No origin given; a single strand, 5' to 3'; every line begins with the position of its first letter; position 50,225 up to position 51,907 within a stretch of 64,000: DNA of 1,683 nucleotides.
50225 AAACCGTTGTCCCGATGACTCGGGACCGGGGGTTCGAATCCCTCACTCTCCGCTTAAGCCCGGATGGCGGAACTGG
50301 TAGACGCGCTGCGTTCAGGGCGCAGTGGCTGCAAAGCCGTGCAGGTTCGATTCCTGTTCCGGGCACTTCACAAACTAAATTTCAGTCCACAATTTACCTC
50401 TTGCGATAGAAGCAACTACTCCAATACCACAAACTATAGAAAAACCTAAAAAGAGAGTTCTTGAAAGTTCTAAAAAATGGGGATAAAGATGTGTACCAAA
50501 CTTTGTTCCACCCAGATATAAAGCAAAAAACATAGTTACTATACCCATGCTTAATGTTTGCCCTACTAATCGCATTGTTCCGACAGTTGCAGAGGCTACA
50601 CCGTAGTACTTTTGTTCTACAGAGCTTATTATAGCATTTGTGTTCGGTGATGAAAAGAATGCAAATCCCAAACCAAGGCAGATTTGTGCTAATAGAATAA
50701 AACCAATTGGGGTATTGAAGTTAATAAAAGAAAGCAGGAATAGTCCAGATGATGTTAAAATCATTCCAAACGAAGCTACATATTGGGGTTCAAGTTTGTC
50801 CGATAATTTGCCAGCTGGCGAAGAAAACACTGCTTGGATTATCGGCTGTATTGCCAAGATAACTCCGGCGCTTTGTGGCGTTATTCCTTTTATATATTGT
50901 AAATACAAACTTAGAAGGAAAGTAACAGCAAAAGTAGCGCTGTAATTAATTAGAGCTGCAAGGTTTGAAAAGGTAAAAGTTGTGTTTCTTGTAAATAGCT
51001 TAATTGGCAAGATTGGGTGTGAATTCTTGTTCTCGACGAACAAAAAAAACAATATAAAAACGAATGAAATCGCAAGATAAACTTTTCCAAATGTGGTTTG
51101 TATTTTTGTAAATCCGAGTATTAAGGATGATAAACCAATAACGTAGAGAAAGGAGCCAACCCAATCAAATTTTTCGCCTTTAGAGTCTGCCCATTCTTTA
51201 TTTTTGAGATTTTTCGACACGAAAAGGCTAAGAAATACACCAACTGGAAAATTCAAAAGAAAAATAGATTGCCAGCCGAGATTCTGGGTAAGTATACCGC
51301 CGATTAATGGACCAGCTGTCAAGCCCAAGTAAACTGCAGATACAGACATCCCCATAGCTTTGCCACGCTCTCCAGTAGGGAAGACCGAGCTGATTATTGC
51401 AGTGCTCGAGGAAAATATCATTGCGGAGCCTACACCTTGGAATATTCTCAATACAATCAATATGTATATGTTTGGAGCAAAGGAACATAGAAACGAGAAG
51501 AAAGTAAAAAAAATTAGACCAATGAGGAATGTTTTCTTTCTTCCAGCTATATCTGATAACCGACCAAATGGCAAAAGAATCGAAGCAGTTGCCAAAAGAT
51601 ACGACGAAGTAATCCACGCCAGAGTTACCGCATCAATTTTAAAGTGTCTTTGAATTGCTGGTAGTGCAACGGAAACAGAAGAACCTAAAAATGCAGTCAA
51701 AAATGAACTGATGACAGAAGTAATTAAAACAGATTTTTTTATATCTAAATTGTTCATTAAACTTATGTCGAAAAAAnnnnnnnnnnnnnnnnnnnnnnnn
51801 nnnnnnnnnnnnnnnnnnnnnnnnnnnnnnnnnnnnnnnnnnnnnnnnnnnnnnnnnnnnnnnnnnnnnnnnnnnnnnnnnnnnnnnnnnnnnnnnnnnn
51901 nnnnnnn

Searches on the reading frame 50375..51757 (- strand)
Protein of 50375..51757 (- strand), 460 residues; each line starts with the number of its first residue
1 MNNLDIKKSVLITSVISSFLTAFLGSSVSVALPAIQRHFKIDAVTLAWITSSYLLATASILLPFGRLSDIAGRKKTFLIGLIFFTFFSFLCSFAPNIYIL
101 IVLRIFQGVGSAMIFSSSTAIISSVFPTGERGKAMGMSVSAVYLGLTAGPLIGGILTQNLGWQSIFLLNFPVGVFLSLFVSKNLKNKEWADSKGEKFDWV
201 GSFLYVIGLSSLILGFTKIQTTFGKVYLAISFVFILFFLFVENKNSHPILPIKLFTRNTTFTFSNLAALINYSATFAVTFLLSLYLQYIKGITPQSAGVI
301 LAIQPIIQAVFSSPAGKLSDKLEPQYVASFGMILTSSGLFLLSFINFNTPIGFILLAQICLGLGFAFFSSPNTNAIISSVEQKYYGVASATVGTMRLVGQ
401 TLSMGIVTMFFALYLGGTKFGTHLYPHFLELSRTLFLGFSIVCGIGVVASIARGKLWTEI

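Call 17: search_protein_families(library=pfam, proteins=[window:50375-51757:-], max_evalue=0.001)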
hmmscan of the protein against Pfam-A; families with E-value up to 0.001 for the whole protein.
window:50375-51757:- (460 aa): 3 families
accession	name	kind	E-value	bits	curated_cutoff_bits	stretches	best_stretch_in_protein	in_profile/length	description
PF07690.21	MFS_1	-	1.5e-53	182.4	33.4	2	16-236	3-217/347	Major Facilitator Superfamily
PF00083.30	Sugar_tr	-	3.9e-10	39.7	22.3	1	42-180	44-188/452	Sugar (and other) transporter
PF05977.19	MFS_3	-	8.3e-05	21.6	27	1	58-170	59-176/524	Transmembrane secretion effector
